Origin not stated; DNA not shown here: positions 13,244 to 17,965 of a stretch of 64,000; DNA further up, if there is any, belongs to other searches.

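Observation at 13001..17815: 1470-aa secreted lamin-tail x4 / CotH kinase-like / PKD protein, with its reading frame running back into the EF-hand gene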

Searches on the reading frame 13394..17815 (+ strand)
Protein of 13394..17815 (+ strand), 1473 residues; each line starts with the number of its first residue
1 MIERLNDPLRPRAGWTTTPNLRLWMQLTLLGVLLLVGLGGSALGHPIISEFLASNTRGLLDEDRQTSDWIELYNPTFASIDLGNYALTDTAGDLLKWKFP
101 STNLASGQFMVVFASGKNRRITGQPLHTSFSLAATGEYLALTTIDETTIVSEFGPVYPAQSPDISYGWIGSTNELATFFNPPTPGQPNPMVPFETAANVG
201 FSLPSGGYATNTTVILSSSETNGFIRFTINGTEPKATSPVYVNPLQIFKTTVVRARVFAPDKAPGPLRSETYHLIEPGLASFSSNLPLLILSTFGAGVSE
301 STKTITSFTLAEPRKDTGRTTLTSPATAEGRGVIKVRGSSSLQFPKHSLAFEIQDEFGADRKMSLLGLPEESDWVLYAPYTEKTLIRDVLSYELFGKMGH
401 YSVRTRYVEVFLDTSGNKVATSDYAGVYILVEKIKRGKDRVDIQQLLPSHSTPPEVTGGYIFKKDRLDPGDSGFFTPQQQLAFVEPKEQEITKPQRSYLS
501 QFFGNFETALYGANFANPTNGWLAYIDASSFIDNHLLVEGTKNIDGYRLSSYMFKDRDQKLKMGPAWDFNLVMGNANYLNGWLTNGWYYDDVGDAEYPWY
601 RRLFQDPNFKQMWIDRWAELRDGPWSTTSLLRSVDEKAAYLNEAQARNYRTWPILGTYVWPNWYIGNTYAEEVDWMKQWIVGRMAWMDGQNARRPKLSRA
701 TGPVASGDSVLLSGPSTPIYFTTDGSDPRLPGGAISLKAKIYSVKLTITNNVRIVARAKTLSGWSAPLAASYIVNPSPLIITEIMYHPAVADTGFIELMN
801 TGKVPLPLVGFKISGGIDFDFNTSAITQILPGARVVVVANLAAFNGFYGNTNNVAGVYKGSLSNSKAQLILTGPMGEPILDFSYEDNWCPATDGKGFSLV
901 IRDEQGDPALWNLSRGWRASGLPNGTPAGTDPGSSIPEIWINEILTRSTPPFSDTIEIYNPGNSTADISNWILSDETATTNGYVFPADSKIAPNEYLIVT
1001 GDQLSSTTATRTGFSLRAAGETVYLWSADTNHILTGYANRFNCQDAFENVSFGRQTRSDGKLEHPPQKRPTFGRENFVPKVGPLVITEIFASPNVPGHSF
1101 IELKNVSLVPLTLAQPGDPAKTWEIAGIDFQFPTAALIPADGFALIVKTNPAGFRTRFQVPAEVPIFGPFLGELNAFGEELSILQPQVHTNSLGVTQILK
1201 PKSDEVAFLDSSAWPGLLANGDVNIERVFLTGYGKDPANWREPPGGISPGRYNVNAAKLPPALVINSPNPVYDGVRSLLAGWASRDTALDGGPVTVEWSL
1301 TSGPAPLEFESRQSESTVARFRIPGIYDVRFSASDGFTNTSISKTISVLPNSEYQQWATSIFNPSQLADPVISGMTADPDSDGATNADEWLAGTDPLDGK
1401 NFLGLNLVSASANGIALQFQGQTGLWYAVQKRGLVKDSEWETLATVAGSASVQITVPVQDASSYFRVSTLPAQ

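Call 6: search_protein_families(library=pfam, proteins=[window:13394-17815:+], max_evalue=0.01)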
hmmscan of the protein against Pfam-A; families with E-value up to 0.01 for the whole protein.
window:13394-17815:+ (1473 aa): 5 families
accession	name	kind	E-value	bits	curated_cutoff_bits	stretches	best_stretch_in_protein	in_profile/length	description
PF08757.17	CotH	-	9.7e-52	176.9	23.8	1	334-687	1-322/322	CotH kinase protein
PF00932.25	LTD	-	1.4e-41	141.7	34.3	3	934-1032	3-101/109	Lamin Tail Domain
PF13290.12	CHB_HEX_C_1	-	4e-18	65.5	22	2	204-263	2-61/67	Chitobiase/beta-hexosaminidase C-terminal domain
PF13287.12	Fn3_assoc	-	1.6e-14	54.1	23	2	216-272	3-59/59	Fn3 associated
PF00801.26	PKD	-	0.0068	16.8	23.5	0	1288-1348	25-80/80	PKD domain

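Call 7: search_protein_families(library=ncbifam, proteins=[window:13394-17815:+], max_evalue=0.01)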
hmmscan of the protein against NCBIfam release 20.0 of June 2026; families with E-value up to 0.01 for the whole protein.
window:13394-17815:+ (1473 aa): 1 family
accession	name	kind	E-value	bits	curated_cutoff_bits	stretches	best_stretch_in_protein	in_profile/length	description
NF042425.1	Amuc_1099_fam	equivalog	0.004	16.8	50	1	1377-1402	128-153/321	Amuc_1099 family pilus-like system protein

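Call 10: search_solved_structures(query=window:13394-17815:+, max_evalue=0.01, show_alignments=3)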
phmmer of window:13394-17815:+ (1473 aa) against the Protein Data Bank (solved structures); distinct sequences matched with E-value up to 0.01: 0.
